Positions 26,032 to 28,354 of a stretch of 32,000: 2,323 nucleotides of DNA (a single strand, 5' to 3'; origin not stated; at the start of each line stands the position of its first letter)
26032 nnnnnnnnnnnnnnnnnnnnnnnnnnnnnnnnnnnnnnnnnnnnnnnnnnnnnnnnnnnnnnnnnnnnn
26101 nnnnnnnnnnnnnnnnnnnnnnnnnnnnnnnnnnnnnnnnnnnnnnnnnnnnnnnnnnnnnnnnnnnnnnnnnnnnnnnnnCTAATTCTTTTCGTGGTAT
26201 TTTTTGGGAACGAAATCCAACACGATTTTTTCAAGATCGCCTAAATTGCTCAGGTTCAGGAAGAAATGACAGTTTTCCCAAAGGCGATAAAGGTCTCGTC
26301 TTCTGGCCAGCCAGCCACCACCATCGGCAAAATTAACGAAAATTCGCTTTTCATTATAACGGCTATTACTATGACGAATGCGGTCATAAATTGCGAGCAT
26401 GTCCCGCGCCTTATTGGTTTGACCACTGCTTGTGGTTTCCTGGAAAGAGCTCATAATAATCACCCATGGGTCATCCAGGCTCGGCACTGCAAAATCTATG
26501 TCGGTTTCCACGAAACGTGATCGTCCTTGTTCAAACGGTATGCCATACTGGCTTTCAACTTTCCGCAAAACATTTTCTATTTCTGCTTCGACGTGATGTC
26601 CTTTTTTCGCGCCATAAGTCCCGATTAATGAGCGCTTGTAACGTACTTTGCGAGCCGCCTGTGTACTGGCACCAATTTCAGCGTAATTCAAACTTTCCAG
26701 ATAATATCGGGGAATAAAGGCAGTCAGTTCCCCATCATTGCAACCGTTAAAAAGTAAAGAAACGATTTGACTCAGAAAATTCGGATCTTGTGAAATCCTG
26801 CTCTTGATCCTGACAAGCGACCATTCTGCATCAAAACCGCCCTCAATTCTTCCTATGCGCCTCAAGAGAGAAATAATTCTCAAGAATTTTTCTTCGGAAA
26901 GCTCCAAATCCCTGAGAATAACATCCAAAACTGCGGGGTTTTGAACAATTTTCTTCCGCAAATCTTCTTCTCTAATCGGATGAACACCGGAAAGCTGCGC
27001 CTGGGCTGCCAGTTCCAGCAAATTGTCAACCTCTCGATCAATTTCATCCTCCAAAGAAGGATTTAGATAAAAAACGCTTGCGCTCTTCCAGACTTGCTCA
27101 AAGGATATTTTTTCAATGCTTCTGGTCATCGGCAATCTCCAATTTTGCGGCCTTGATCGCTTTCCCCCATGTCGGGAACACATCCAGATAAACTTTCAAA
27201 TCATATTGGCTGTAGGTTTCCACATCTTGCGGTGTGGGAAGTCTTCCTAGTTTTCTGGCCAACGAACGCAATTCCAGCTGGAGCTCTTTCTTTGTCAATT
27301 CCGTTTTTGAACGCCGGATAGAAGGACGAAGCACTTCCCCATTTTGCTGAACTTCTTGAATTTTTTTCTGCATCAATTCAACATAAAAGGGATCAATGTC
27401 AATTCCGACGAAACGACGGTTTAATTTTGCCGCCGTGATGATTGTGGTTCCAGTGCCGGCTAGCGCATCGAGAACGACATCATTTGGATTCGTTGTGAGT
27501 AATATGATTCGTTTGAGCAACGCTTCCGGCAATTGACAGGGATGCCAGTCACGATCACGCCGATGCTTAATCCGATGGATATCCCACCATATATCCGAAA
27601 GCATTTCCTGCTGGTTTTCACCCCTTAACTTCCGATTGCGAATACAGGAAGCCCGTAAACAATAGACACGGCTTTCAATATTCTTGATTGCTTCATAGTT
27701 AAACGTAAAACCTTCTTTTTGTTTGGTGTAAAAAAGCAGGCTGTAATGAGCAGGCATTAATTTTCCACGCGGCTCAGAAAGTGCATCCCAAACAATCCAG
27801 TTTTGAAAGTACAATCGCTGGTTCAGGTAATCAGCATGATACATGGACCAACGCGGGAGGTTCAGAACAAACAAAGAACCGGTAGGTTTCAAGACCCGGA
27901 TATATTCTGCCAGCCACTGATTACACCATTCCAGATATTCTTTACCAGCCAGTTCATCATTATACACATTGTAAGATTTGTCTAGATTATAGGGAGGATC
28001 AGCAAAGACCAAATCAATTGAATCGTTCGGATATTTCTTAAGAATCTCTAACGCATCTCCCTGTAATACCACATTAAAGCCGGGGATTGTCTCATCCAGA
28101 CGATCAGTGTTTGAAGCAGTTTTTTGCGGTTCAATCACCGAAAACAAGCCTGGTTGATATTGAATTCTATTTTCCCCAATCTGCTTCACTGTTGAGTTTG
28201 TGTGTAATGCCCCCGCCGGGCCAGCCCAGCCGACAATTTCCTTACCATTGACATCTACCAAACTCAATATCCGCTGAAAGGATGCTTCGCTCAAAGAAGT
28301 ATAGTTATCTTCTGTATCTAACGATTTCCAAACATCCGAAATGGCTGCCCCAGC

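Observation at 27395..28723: Methyltransferase is a covalent pseudo-dimer, with a dead N-terminal copy fused to a live beta-class domain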

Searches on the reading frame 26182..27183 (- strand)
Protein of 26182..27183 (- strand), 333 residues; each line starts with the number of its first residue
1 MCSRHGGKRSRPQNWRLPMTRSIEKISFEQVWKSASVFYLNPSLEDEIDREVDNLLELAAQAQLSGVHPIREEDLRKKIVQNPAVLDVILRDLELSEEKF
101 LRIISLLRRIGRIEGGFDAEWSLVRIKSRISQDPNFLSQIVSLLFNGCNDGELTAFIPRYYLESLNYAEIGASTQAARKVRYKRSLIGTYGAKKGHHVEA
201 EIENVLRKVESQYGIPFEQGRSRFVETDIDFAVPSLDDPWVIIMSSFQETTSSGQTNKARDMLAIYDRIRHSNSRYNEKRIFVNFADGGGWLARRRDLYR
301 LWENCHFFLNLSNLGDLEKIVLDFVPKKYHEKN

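Call 3: search_protein_families(library=pfam, proteins=[window:26182-27183:-], max_evalue=1)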
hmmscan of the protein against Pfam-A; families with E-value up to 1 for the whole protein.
window:26182-27183:- (333 aa): 3 families
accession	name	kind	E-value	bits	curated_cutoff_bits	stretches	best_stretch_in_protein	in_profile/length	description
PF04556.18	DpnII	-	6.9e-05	22.7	23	1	203-316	169-273/278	DpnII restriction endonuclease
PF24447.1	RE_BanI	-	0.0034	16.8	28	1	208-312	226-323/338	Type II restriction enzyme BanI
PF09280.16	XPC-binding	-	0.048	13.8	26.4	1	74-105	12-43/57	XPC-binding domain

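Call 8: search_protein_families(library=ncbifam, proteins=[window:26182-27183:-], max_evalue=1)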
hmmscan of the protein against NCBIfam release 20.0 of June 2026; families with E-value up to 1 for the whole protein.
window:26182-27183:- (333 aa): 0 families

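Call 23: search_solved_structures(query=window:26182-27129:-, max_evalue=10)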
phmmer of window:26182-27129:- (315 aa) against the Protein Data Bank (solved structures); distinct sequences matched with E-value up to 10: 5.
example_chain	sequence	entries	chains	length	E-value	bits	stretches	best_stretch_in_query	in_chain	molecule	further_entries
3vv1_A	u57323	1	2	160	0.46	12.8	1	249-298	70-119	Protein LEC-6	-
5h07_A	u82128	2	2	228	0.6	12.4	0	183-208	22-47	Polyubiquitin-C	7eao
2maf_A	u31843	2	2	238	0.94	11.8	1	239-296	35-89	Opacity protein opA60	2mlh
8qwq_A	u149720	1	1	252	1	11.7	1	239-296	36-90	Opacity protein opA60 (Fragment)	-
1y4o_A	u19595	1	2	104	1.6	11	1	177-197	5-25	Dynein light chain 2A, cytoplasmic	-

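Call 32: find_homologous_proteins(query=window:26182-27129:-, max_evalue=0.001)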
Query window:26182-27129:- (315 aa): 487 proteins with E <= 0.001 among 2890 candidates; the best 120 are listed.
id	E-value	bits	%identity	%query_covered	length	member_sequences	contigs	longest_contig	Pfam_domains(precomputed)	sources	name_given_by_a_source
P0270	9.6e-207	703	100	100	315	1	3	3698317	-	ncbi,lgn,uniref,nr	ncbi:DpnII restriction endonuclease [Bellilinea caldifistulae]|uniref:Uncharacterized protein n=1 Ta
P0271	2.5e-178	610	86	100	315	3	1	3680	PF04556.19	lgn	-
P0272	6.3e-176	602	86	100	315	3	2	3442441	PF04556.19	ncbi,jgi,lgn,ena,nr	ncbi:dpnII restriction endonuclease [Anaerolinea thermolimosa]|nr:DpnII family type II restriction e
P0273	1.2e-171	588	81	99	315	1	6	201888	PF04556.19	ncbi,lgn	ncbi:MAG: DpnII family type II restriction endonuclease [Chloroflexota bacterium]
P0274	4.3e-170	583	83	100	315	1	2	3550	PF26568.1,PF04556.19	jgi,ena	-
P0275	4.6e-168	576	81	99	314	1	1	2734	-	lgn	-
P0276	4.5e-166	569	80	99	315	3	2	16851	-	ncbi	-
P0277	4.8e-166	569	79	100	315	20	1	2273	-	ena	-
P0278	9.1e-166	568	78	100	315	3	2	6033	-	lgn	-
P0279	1.3e-165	568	81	99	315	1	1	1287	-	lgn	-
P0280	6.3e-165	566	80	99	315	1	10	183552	-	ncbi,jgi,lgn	jgi:hypothetical protein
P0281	1.1e-125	437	62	99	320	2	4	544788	-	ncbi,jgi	ncbi:MAG: hypothetical protein ROW48_01795 [Bellilinea sp.]|jgi:hypothetical protein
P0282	3.4e-121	422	57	97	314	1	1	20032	PF04556.19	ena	-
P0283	1.2e-117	410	57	98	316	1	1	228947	PF26568.1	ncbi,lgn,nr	ncbi:MAG: hypothetical protein HPY59_01640 [Anaerolineae bacterium]|nr:hypothetical protein [Anaerol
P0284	1.7e-117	410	60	97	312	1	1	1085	PF04556.19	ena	-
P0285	2.1e-117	410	58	100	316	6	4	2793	PF26568.1,PF04556.19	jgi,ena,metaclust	metaclust:\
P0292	1.3e-114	401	57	99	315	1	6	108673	PF26568.1,PF04556.19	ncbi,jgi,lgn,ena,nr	ncbi:MAG TPA: DpnII family type II restriction endonuclease [Anaerolineae bacterium]|nr:DpnII family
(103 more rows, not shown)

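Call 64: search_protein_families(library=pfam, proteins=[P0292, P0272, P0285], max_evalue=0.01)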
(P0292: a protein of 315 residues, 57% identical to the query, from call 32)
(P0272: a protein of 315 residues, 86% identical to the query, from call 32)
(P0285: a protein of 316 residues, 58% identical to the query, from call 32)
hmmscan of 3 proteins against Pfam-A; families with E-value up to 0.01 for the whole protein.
P0292 (315 aa): 2 families
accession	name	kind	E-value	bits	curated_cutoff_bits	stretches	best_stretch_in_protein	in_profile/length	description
PF04556.18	DpnII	-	3.3e-07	30.3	23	1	181-297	167-272/278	DpnII restriction endonuclease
PF24447.1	RE_BanI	-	7.5e-05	22.3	28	1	193-294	229-323/338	Type II restriction enzyme BanI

P0272 (315 aa): 2 families
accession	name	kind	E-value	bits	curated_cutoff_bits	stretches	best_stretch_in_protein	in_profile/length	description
PF04556.18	DpnII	-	8.4e-06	25.7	23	1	171-298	156-273/278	DpnII restriction endonuclease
PF09280.16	XPC-binding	-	0.00067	19.7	26.4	0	56-87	12-43/57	XPC-binding domain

P0285 (316 aa): 2 families
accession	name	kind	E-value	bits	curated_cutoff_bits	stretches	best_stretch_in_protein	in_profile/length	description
PF04556.18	DpnII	-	1e-05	25.5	23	1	186-297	170-272/278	DpnII restriction endonuclease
PF24447.1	RE_BanI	-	4.9e-05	22.9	28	1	193-295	229-324/338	Type II restriction enzyme BanI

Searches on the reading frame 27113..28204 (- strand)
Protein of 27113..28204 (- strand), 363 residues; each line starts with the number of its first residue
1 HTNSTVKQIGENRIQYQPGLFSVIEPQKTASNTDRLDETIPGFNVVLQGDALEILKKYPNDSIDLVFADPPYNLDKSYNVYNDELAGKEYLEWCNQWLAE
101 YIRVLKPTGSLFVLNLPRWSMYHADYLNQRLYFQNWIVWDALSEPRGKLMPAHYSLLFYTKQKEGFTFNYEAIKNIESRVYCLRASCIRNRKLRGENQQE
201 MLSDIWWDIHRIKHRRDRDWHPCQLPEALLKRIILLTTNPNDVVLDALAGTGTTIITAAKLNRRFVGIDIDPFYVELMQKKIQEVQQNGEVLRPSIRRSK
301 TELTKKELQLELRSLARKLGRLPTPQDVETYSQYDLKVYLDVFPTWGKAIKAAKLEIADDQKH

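Call 3: search_protein_families(library=pfam, proteins=[window:27113-28204:-], max_evalue=1)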
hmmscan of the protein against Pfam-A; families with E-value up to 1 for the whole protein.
window:27113-28204:- (363 aa): 13 families
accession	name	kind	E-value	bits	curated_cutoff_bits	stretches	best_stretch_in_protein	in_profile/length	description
PF01555.25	N6_N4_Mtase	-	4.4e-50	171.1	26.7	1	63-279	1-220/221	DNA methylase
PF18780.6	HNH_repeat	-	1.6e-10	41.6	26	1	304-356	2-54/54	Homing endonuclease associated repeat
PF13847.12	Methyltransf_31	-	2.5e-07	30.9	27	2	240-284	3-50/145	Methyltransferase domain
PF03602.21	Cons_hypoth95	-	6.7e-06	26.3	24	1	43-92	93-143/182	Conserved hypothetical protein 95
PF13649.12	Methyltransf_25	-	1.1e-05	26.5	27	1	244-296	1-55/97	Methyltransferase domain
PF02086.21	MethyltransfD12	-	8.4e-05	22.8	22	1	49-87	163-203/253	D12 class N6 adenine-specific DNA methyltransferase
PF08241.18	Methyltransf_11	-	9.8e-05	23.4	21.2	0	245-287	1-43/95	Methyltransferase domain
PF02475.24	TRM5-TYW2_MTfase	-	0.00033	21.1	28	1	235-284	31-82/164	TRM5/TYW2 methyltransferase domain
PF08242.18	Methyltransf_12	-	0.00091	20.3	30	1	245-288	1-47/98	Methyltransferase domain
PF01170.24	UPF0020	-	0.01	16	22.3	1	227-284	14-72/197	RMKL-like, methyltransferase domain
PF09445.16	Methyltransf_15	-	0.021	14.9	22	0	243-282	3-42/165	RNA cap guanine-N2 methyltransferase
PF02384.22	N6_Mtase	-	0.024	14.4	20.4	1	49-112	112-180/311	N-6 DNA Methylase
PF20510.4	HgmA_N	-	0.12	12.1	20.2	1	145-230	20-107/273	Homogentisate 1,2-dioxygenase N-terminal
